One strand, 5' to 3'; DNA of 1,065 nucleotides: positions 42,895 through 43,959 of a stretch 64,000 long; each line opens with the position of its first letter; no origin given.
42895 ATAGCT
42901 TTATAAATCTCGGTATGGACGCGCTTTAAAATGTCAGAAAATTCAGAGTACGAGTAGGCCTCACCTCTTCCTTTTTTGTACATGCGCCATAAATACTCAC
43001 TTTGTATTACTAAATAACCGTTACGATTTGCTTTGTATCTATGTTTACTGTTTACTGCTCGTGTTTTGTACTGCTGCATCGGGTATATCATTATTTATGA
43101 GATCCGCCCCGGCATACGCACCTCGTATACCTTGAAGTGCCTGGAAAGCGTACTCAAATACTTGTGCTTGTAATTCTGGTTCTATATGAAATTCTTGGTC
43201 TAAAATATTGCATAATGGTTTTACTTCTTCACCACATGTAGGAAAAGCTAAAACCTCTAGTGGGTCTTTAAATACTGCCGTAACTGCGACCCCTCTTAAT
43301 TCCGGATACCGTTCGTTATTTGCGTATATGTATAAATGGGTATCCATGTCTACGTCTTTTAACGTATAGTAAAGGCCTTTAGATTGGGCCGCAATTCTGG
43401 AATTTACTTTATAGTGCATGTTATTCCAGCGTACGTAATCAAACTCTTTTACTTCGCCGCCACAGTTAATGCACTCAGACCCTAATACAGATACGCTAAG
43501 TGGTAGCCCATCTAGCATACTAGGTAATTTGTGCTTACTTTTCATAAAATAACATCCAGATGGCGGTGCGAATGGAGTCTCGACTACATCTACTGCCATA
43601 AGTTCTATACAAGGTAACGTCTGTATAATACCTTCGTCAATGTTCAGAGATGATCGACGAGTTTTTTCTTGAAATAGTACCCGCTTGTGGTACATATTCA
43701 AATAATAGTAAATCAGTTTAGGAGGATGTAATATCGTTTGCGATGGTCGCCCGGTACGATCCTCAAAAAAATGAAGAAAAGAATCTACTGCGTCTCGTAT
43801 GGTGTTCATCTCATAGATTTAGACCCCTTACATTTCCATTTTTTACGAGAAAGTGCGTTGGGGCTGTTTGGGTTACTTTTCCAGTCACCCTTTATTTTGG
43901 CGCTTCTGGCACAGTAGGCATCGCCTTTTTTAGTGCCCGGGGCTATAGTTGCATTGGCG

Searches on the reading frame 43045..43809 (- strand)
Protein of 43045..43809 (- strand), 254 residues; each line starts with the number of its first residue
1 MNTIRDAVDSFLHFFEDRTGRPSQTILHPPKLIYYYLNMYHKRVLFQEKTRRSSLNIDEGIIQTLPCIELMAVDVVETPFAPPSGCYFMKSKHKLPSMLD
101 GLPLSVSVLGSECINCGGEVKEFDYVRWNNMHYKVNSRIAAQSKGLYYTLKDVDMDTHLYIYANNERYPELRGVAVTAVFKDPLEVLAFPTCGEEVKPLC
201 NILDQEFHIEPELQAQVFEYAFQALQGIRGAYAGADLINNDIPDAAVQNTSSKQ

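Call 12: search_protein_families(library=pfam, proteins=[window:43045-43809:-], max_evalue=0.01)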
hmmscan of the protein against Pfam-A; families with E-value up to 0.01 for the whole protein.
window:43045-43809:- (254 aa): 1 family
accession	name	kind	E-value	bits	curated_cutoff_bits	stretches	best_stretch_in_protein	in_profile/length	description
PF25702.1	CrAss_Ring_2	-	6.1e-14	52.6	27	1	32-240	23-205/210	Phage tail ring protein 2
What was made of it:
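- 43045..43809 (-): Tail ring protein 2 gene (context). Pfam CrAss_Ring_2, E 6e-14 (call 12)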
